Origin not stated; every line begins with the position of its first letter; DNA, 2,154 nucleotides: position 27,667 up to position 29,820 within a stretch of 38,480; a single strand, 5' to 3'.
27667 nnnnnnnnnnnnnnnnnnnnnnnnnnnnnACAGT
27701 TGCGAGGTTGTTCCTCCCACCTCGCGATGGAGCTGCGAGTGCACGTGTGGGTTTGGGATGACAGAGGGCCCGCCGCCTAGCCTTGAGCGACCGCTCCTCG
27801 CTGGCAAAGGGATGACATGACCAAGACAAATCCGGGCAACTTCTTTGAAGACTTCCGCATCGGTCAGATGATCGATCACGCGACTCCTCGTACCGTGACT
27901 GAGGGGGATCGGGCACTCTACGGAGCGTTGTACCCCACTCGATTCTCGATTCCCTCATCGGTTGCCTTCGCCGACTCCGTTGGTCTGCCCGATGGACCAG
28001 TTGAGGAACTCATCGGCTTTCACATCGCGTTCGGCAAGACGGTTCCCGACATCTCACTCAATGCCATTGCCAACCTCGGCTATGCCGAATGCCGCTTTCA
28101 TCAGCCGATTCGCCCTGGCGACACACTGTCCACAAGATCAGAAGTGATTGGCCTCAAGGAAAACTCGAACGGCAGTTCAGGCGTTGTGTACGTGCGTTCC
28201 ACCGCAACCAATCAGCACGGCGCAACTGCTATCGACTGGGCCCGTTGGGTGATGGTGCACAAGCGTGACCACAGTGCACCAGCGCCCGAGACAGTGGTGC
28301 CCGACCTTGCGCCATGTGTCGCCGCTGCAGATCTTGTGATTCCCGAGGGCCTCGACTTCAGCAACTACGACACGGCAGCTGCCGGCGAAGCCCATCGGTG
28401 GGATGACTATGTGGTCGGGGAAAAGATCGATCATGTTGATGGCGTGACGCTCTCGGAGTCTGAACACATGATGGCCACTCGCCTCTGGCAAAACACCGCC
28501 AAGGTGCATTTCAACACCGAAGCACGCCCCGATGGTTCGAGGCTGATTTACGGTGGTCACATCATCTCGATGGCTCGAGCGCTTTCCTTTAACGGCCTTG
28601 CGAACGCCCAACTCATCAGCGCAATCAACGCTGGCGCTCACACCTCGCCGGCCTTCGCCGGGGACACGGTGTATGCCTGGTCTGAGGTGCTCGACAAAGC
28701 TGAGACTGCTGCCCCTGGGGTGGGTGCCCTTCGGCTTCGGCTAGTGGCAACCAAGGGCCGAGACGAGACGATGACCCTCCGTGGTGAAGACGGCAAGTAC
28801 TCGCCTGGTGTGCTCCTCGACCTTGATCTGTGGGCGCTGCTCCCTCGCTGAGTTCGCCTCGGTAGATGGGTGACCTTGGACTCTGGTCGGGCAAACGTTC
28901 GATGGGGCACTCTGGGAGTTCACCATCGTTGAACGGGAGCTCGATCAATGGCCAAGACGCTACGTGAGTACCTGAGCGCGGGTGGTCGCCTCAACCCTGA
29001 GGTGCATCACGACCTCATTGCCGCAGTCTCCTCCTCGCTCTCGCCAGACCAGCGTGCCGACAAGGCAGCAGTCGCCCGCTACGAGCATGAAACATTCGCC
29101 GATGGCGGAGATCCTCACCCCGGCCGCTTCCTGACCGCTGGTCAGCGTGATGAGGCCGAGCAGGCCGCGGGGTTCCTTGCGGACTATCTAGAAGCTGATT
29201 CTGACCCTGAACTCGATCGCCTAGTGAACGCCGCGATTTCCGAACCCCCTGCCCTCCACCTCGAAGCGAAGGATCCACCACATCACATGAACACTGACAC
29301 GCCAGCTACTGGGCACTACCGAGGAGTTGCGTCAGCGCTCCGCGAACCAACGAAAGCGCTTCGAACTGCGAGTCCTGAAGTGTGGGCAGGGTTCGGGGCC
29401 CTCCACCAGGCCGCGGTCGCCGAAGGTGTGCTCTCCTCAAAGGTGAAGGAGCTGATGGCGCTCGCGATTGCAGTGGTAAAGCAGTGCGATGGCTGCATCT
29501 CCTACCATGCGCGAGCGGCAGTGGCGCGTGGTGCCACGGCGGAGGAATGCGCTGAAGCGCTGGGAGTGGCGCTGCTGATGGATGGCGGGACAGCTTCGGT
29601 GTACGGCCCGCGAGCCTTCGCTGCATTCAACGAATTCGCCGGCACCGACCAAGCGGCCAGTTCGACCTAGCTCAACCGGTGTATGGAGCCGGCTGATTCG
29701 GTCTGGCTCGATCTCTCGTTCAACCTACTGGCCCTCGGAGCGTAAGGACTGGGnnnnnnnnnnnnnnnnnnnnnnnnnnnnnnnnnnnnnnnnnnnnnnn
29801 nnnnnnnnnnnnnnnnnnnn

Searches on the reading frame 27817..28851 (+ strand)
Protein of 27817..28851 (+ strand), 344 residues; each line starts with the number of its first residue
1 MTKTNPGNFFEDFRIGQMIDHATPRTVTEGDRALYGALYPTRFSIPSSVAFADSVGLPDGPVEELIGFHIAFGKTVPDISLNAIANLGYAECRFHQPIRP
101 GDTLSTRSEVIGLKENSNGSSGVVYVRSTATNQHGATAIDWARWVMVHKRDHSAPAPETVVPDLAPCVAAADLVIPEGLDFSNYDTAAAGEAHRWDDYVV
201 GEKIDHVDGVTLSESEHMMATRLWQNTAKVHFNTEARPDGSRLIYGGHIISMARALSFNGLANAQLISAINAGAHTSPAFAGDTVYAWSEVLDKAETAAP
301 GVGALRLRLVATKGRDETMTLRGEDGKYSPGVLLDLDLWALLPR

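Call 78: search_protein_families(library=pfam, proteins=[window:27817-28851:+], max_evalue=0.00001)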
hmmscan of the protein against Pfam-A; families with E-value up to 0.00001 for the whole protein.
window:27817-28851:+ (344 aa): 3 families
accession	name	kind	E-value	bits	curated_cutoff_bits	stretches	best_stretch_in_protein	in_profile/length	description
PF19315.5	MC_hydratase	-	1.9e-14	54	26.5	1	5-316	19-339/353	Mesaconyl-CoA hydratase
PF01575.25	MaoC_dehydratas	-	3.6e-10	39.9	27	1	15-129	6-120/123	MaoC like domain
PF13452.11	FAS1_DH_region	-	3.3e-08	34.2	22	1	81-137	72-128/132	FAS1-like, dehydratase domain region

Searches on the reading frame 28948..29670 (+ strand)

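Call 78: search_protein_families(library=pfam, proteins=[window:28948-29670:+], max_evalue=0.00001)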
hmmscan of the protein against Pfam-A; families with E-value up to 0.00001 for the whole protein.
window:28948-29670:+ (240 aa): 1 family
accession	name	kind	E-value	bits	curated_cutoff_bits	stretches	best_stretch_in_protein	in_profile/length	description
PF02627.25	CMD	-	1.4e-17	63.9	23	1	143-219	1-77/84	Carboxymuconolactone decarboxylase family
